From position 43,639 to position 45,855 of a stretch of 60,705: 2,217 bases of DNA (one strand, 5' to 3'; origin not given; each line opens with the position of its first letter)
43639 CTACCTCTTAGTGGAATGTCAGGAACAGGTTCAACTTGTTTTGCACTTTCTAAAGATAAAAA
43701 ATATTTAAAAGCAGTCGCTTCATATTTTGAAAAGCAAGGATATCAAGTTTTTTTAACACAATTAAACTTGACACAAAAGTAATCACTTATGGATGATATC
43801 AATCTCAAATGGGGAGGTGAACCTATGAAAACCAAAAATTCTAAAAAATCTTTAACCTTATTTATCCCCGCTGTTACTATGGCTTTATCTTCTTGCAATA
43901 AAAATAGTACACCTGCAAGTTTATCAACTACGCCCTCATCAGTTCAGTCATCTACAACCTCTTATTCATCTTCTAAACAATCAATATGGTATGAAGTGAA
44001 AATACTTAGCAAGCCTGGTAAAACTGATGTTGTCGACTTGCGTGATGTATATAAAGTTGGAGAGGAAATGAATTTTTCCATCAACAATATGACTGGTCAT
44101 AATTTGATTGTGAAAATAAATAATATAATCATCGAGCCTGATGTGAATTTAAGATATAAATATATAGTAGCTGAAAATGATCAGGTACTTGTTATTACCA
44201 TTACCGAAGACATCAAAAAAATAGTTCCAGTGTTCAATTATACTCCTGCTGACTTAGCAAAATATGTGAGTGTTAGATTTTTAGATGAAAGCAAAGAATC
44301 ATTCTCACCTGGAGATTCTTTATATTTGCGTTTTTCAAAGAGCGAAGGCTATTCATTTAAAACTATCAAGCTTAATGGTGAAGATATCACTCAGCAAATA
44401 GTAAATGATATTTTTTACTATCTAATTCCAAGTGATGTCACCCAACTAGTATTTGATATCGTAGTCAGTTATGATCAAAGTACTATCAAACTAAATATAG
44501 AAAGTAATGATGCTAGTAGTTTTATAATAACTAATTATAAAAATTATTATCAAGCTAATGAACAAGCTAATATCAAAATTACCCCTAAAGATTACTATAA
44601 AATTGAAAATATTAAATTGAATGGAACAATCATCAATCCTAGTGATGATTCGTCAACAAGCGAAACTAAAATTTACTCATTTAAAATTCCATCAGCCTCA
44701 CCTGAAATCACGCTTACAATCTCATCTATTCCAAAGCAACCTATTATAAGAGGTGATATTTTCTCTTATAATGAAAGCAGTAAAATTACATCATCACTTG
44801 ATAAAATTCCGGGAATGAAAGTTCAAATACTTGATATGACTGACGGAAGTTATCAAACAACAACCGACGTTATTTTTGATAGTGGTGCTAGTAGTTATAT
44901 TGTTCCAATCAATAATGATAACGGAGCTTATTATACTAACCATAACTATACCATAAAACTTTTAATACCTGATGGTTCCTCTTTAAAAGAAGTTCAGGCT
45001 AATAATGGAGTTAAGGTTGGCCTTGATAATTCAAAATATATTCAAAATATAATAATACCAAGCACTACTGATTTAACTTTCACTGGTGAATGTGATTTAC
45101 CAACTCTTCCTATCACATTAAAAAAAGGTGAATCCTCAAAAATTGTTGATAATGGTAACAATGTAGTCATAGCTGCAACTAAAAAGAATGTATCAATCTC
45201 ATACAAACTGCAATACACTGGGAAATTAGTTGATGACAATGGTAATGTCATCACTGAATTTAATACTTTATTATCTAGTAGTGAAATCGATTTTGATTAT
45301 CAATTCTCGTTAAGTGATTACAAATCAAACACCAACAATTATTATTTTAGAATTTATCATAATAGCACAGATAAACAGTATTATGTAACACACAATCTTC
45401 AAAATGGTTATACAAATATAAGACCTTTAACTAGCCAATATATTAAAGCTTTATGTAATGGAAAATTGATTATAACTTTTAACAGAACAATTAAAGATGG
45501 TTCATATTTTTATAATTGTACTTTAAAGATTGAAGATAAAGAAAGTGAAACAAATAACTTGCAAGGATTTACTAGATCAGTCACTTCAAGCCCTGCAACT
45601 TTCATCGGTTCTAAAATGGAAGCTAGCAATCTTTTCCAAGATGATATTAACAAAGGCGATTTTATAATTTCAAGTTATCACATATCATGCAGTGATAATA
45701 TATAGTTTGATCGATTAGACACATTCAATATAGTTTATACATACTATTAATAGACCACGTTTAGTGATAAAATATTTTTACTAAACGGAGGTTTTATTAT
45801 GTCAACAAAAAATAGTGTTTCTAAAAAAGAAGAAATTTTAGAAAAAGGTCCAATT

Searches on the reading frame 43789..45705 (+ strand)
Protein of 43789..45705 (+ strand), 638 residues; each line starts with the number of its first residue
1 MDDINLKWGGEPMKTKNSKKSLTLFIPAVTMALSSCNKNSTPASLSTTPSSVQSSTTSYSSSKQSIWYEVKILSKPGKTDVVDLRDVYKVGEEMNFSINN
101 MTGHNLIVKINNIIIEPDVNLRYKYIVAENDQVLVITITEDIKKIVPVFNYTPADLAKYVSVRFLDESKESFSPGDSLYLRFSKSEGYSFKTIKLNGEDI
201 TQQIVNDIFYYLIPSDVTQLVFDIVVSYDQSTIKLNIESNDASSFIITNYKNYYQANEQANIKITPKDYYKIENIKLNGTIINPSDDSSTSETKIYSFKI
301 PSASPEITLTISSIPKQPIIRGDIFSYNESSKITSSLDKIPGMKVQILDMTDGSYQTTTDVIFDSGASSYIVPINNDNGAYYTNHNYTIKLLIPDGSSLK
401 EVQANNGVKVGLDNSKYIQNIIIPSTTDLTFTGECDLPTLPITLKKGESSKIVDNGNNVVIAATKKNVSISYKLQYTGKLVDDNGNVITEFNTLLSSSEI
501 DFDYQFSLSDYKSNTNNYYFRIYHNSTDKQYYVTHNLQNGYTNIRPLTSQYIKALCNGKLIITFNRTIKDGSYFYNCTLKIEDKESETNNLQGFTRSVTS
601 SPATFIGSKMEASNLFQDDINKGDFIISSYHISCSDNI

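Call 13: search_protein_families(library=pfam, proteins=[window:43789-45705:+], max_evalue=0.001)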
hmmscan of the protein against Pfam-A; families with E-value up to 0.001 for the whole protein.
window:43789-45705:+ (638 aa): 0 families

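Call 87: search_solved_structures(query=window:43825-45705:+, max_evalue=1)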
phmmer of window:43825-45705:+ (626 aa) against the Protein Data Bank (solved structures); distinct sequences matched with E-value up to 1: 2.
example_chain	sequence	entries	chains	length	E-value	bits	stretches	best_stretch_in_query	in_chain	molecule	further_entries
3r3h_A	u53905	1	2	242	0.13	14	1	236-282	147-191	O-methyltransferase, SAM-dependent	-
5yk9_A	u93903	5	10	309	0.62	11.7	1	476-554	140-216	AmbP1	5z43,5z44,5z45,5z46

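Call 88: search_protein_families(library=ncbifam, proteins=[window:43825-45705:+], max_evalue=0.01)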
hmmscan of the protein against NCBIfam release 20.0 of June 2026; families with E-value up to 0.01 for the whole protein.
window:43825-45705:+ (626 aa): 0 families
